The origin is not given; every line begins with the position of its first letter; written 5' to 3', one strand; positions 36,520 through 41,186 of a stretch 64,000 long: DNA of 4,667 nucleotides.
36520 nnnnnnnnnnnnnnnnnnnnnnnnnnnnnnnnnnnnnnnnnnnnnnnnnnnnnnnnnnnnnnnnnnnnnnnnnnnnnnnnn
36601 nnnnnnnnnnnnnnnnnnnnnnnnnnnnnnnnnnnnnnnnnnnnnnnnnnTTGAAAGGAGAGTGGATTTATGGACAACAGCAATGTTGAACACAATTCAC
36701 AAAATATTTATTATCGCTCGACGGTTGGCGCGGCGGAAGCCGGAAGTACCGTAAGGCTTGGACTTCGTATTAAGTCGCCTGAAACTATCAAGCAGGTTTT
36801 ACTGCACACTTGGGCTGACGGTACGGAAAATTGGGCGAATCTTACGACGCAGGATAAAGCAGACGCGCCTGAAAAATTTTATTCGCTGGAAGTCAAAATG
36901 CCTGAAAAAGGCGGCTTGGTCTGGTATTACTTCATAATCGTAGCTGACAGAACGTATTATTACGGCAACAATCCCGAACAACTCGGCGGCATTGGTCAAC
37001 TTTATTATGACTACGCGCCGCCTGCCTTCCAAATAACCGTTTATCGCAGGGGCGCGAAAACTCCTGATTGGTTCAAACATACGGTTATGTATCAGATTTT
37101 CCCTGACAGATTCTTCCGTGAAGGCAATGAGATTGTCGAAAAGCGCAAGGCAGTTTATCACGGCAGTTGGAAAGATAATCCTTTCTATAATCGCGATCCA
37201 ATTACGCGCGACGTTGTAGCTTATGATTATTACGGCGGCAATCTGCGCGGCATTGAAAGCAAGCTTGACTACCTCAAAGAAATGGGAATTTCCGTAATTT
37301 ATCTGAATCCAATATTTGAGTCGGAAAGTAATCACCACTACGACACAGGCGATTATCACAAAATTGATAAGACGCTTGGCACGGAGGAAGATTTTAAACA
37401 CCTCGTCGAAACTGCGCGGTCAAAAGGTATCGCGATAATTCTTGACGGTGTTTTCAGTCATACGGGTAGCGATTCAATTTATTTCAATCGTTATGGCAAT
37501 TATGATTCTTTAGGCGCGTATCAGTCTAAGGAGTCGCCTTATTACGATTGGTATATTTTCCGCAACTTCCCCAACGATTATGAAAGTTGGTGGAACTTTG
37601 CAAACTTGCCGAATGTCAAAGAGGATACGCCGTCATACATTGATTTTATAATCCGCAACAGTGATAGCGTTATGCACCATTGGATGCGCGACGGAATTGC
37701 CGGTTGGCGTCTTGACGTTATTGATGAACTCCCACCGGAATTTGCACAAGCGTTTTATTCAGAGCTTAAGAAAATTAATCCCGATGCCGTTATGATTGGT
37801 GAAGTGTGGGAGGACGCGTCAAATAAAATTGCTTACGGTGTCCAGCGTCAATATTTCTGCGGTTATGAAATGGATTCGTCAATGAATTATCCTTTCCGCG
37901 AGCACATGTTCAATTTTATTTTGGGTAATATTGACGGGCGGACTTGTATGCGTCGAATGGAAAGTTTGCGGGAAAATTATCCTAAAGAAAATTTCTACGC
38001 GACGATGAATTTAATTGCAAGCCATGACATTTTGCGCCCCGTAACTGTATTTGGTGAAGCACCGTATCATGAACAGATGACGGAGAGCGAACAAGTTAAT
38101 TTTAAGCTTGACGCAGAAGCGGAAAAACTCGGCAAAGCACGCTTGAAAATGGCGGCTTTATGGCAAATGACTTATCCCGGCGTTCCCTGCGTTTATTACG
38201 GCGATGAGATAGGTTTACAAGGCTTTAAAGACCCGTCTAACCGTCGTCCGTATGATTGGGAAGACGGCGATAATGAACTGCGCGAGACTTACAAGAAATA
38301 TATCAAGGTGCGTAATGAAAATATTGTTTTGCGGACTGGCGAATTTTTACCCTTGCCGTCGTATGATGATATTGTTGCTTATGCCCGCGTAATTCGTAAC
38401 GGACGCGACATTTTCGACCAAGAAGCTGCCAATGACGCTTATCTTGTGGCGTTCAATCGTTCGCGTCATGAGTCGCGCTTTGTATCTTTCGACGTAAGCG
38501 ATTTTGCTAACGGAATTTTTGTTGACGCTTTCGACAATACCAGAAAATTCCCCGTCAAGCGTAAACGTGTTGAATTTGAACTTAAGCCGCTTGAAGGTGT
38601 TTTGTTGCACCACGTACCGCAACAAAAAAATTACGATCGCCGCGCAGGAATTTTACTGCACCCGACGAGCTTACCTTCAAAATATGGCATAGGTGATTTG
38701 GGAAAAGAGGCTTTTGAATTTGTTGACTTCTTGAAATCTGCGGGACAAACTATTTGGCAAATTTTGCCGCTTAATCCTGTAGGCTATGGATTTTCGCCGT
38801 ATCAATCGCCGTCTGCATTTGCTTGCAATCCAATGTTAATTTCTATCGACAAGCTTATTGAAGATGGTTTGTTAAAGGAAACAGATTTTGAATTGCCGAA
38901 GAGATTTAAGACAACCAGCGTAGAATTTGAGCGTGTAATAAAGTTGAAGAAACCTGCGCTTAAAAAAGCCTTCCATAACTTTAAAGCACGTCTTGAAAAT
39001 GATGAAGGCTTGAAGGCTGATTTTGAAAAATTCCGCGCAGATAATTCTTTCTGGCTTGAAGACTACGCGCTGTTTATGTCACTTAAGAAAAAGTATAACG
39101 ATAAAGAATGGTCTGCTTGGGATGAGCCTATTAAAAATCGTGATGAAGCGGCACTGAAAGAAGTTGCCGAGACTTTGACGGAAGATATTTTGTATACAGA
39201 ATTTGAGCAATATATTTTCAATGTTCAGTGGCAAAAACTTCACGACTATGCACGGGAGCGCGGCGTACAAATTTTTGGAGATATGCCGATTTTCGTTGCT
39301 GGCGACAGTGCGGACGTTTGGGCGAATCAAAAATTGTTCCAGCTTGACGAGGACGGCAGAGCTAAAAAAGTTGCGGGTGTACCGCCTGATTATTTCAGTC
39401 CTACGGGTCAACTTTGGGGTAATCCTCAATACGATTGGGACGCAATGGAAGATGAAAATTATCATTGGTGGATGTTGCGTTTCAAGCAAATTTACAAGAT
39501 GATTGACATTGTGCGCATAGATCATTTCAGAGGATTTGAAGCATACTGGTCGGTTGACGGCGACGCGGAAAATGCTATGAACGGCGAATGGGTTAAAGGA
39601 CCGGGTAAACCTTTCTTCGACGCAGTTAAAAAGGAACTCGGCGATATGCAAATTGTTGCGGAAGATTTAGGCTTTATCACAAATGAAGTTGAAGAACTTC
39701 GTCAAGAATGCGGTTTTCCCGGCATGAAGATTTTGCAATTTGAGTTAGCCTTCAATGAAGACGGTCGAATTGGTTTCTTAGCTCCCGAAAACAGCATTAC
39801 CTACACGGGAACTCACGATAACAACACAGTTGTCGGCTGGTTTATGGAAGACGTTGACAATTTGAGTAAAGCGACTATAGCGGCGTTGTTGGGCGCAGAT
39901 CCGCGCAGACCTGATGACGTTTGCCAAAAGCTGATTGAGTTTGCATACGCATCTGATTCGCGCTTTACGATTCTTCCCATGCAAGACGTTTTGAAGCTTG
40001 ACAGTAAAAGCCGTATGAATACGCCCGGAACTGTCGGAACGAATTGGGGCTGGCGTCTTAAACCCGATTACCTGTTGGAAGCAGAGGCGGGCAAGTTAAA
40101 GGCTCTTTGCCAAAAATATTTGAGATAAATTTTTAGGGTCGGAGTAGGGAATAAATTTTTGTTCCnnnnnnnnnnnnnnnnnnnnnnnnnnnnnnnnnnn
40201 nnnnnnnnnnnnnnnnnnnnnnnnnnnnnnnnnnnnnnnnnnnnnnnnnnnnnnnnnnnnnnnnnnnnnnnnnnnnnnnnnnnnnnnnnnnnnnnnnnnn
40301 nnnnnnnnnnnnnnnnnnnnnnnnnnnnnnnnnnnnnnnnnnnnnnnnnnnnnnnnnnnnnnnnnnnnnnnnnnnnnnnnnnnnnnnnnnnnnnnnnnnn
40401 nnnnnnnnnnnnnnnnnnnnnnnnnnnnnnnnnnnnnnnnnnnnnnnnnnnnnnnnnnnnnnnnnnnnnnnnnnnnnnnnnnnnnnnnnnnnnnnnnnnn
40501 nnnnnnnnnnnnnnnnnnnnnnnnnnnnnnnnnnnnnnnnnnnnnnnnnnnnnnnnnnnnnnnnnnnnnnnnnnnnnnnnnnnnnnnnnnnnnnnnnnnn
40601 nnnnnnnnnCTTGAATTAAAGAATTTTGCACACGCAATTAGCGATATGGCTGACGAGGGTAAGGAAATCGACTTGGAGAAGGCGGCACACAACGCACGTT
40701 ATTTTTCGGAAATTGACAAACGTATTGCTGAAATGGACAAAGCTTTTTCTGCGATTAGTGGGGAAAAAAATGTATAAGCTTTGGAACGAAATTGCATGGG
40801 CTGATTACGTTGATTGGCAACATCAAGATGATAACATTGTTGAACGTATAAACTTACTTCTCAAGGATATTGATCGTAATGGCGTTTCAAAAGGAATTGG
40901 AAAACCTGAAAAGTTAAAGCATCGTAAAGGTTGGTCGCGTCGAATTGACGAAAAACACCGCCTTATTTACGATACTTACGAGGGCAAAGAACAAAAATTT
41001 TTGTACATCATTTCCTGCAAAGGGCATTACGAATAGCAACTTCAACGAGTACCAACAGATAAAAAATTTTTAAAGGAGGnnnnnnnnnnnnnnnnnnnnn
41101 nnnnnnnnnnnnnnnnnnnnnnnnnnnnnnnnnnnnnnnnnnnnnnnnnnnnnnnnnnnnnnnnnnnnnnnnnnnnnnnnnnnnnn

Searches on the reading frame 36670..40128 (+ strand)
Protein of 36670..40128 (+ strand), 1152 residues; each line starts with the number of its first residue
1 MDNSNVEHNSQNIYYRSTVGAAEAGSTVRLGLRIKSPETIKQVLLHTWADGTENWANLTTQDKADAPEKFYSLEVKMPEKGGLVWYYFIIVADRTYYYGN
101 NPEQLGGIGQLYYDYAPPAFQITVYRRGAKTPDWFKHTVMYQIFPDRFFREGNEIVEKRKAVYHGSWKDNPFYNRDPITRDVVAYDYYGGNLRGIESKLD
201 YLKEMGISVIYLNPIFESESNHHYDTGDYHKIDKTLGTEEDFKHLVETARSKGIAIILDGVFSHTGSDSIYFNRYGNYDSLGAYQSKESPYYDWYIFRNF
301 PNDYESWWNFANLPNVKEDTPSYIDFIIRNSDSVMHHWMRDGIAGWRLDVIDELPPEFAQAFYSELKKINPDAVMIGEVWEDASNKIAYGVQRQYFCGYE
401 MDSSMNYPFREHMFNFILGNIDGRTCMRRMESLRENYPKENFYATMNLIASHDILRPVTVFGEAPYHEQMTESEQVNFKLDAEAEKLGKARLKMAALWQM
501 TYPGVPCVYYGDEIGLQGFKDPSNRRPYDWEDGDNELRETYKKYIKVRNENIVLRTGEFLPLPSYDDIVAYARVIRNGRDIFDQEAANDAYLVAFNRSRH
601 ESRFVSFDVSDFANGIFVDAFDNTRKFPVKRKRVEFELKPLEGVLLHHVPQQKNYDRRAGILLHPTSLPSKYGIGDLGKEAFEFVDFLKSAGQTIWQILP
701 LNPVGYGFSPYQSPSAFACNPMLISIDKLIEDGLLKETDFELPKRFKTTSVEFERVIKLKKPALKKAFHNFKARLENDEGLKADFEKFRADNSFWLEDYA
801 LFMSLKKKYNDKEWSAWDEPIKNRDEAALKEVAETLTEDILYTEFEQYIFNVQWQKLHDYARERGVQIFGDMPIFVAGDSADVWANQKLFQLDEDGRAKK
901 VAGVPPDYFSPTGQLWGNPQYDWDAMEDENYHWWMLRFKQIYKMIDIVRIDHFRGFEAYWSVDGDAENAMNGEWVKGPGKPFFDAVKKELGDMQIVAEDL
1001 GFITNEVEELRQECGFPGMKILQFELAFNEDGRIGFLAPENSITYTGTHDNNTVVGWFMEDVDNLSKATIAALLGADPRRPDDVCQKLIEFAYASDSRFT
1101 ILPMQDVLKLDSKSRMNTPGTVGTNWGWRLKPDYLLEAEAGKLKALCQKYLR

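Call 7: search_protein_families(library=pfam, proteins=[window:36670-40128:+])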
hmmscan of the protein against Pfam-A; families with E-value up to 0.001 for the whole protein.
window:36670-40128:+ (1152 aa): 3 families
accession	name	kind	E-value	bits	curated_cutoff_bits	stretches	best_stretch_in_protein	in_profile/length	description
PF02446.23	Glyco_hydro_77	-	2.7e-179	597.3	25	1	663-1132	1-461/465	4-alpha-glucanotransferase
PF00128.31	Alpha-amylase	-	3.2e-53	182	22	1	142-536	1-396/446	Alpha amylase, catalytic domain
PF16657.11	Malt_amylase_C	-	0.00065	20.2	27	0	567-641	12-71/75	Maltogenic Amylase, C-terminal domain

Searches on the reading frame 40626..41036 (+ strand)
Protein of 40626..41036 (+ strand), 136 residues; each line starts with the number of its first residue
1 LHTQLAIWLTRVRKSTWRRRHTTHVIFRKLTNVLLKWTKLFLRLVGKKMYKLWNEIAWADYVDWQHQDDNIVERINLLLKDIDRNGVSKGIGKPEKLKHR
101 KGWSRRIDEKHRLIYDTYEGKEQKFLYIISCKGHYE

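Call 50: search_protein_families(library=ncbifam, proteins=[window:40626-41036:+], max_evalue=0.01)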
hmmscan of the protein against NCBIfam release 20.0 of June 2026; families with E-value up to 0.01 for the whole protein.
window:40626-41036:+ (136 aa): 1 family
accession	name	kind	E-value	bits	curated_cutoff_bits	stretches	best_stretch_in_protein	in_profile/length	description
TIGR02116.1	toxin_Txe_YoeB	equivalog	6.7e-19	67.9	51.8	1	53-135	1-80/80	Txe/YoeB family addiction module toxin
